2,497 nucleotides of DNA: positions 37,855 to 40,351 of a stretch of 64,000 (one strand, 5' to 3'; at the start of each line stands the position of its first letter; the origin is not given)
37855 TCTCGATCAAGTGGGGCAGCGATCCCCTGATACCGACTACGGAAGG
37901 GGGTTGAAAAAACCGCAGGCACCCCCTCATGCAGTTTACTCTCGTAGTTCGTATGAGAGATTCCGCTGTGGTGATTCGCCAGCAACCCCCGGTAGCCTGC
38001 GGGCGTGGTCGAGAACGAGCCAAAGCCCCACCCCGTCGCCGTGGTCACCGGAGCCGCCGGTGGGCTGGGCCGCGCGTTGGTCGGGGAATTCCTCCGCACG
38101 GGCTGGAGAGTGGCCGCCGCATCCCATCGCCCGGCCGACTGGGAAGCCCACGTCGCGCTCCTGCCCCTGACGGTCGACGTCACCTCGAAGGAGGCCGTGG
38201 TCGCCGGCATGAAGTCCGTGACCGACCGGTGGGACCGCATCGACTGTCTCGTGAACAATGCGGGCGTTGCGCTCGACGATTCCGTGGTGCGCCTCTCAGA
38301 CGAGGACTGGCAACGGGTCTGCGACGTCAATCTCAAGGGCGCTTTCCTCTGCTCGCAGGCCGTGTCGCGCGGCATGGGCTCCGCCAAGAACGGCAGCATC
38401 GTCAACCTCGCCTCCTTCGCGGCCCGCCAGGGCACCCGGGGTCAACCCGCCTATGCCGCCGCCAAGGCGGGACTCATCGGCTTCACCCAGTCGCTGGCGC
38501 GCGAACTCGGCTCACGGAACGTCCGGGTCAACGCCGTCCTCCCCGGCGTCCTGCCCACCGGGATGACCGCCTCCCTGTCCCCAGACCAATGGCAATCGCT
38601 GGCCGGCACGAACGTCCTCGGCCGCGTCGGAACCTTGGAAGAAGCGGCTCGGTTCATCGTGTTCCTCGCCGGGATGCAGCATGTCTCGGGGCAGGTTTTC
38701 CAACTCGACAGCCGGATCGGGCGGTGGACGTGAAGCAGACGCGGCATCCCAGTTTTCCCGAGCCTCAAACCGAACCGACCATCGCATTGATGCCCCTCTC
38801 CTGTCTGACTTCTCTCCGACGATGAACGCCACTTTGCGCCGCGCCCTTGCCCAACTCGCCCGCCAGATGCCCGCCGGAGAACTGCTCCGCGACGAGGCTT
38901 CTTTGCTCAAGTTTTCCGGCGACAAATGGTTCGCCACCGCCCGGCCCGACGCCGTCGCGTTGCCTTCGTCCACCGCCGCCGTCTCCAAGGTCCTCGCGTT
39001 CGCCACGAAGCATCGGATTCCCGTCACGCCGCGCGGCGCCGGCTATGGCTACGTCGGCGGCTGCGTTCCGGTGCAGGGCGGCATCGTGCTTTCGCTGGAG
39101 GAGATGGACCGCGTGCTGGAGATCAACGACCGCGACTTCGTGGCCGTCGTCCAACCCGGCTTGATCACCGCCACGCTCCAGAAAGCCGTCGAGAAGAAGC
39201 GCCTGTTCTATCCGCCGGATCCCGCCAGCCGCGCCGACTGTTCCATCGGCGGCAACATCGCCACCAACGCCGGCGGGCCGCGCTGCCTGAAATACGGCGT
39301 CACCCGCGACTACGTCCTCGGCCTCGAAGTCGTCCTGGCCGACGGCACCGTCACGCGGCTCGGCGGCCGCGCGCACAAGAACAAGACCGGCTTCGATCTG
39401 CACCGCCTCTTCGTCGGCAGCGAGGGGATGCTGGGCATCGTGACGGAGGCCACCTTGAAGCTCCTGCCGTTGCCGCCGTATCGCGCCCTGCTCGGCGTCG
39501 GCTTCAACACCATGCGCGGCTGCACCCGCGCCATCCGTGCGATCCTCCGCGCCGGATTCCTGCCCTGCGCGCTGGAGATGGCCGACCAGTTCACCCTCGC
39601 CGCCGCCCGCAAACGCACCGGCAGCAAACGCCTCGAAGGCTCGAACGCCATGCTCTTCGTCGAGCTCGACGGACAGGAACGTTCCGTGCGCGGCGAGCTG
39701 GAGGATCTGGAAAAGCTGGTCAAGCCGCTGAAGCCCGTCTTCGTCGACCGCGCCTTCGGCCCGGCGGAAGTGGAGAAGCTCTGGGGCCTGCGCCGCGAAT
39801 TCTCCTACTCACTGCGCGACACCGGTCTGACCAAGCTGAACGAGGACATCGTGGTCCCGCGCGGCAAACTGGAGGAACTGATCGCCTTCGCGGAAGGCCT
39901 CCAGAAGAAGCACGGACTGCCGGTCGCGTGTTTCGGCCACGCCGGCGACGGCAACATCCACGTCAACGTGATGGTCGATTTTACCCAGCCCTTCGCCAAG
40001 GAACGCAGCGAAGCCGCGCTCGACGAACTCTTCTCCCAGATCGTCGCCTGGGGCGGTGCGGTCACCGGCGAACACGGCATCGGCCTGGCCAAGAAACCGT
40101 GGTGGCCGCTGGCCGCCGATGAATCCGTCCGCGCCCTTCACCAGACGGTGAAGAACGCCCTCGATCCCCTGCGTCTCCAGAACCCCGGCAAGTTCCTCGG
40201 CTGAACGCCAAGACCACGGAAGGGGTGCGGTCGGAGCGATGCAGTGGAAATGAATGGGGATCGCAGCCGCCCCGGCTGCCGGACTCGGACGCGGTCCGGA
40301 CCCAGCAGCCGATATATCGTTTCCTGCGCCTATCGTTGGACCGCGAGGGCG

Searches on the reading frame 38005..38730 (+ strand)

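Call 49: search_protein_families(library=pfam, proteins=[window:38005-38730:+], max_evalue=0.0001)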
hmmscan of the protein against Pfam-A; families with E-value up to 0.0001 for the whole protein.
window:38005-38730:+ (242 aa): 3 families
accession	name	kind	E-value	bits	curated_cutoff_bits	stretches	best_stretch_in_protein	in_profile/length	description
PF00106.31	adh_short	-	7.1e-53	179.4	26.6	1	11-195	2-194/195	short chain dehydrogenase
PF13561.12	adh_short_C2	-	3.1e-51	174.7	27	1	16-235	1-232/236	Enoyl-(Acyl carrier protein) reductase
PF08659.16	KR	-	3.6e-12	47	22.6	1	13-166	4-165/180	KR domain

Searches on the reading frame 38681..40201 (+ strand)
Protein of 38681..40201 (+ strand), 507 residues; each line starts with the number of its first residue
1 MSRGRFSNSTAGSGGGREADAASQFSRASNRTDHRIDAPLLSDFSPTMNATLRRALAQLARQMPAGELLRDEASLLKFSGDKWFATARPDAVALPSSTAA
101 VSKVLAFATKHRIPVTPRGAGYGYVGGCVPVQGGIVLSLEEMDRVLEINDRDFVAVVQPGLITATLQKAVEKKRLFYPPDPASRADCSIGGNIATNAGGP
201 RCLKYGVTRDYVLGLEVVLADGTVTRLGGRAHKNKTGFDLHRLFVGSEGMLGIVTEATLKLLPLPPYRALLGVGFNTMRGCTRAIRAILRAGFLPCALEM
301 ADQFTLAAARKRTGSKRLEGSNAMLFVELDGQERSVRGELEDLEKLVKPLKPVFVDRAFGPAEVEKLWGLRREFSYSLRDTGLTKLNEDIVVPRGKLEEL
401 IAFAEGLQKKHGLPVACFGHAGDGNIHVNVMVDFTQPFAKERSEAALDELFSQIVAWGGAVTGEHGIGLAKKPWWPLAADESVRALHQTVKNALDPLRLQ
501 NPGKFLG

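Call 49: search_protein_families(library=pfam, proteins=[window:38681-40201:+], max_evalue=0.0001)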
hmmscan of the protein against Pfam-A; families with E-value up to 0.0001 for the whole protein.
window:38681-40201:+ (507 aa): 2 families
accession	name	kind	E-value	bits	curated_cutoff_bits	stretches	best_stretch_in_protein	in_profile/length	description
PF02913.24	FAD-oxidase_C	-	3.2e-50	171.6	21.2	1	265-504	2-247/248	FAD linked oxidases, C-terminal domain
PF01565.28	FAD_binding_4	-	1.6e-44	151.4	26.4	1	89-228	1-139/139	FAD binding domain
